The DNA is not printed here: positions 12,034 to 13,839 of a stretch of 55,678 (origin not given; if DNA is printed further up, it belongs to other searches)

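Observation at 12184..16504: Candidate undescribed two-gene system: acidic 502-aa protein translationally coupled to a RapA-like SNF2 ATPase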

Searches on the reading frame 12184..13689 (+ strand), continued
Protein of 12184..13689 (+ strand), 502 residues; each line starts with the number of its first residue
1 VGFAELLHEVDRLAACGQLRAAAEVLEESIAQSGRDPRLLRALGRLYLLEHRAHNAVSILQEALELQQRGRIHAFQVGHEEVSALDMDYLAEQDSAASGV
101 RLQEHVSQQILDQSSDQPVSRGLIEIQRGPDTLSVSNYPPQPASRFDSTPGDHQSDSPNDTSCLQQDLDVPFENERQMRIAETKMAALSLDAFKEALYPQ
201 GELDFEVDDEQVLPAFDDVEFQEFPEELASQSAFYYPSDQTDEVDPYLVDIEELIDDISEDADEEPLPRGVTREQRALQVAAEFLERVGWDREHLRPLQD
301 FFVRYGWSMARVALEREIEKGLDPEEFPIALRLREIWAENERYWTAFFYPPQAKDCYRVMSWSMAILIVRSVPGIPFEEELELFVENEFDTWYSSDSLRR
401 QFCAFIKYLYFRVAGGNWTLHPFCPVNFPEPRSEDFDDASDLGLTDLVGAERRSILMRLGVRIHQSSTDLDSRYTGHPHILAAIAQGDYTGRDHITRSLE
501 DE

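Call 74: search_protein_families(library=pfam, proteins=[L003:3-1013:+], max_evalue=0.1)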
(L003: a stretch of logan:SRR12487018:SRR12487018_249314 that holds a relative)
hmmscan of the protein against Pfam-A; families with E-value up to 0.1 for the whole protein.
L003:3-1013:+ (337 aa): 2 families
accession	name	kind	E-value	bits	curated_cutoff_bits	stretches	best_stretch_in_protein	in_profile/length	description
PF16036.10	Chalcone_3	-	0.0054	17.3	27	0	209-259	73-123/165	Chalcone isomerase-like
PF07309.16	FlaF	-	0.011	16.2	23.6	1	214-283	8-77/113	Flagellar protein FlaF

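Call 80: search_protein_families(library=phrogs, proteins=[window:12184-13689:+], max_evalue=0.01)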
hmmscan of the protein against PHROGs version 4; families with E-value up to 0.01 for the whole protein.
window:12184-13689:+ (502 aa): 0 families

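Call 93: search_protein_families(library=pfam, alignment_id=A3, max_evalue=0.01)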
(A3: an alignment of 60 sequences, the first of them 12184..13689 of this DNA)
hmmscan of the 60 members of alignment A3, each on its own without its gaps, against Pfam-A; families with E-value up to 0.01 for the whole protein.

A. member 1, window:12184-13689:+ (502 aa): 1 family
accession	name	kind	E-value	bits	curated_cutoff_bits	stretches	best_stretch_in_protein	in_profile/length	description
PF14559.12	TPR_19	-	0.002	18.9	25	1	17-75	5-64/68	Tetratricopeptide repeat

B. families by the number of members that match (of 60 scanned): 21 families
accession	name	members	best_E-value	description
PF14559.12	TPR_19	34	2e-08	Tetratricopeptide repeat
PF13424.12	TPR_12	28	4.7e-06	Tetratricopeptide repeat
PF07719.23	TPR_2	26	2.9e-06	Tetratricopeptide repeat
PF13428.12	TPR_14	24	4.2e-06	Tetratricopeptide repeat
PF13432.12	TPR_16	22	1.1e-06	Tetratricopeptide repeat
PF13176.12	TPR_7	16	0.00021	Tetratricopeptide repeat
PF13431.12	TPR_17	14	5.1e-05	Tetratricopeptide repeat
PF00515.34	TPR_1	11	4e-06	Tetratricopeptide repeat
PF13181.12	TPR_8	8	2.1e-05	Tetratricopeptide repeat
PF20225.4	DUF6584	4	0.0013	Family of unknown function (DUF6584)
PF07721.20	TPR_4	2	0.0007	Tetratricopeptide repeat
PF13174.12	TPR_6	2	0.0017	Tetratricopeptide repeat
PF13374.12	TPR_10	2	0.0078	Tetratricopeptide repeat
PF13414.12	TPR_11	1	1.3e-05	TPR repeat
PF13371.12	TPR_9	1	0.00049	Tetratricopeptide repeat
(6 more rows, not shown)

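Call 94: search_protein_families(library=padloc, alignment_id=A3, max_evalue=0.01)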
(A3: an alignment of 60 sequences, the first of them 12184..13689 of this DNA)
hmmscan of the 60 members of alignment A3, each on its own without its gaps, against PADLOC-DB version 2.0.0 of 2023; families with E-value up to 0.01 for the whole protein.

A. member 1, window:12184-13689:+ (502 aa): 0 families

B. families by the number of members that match (of 60 scanned): 2 families
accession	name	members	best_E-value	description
PDLC04781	PDC-M71B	2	0.00039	-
PDLC02476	BrxC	1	0.0028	BrxC-PglY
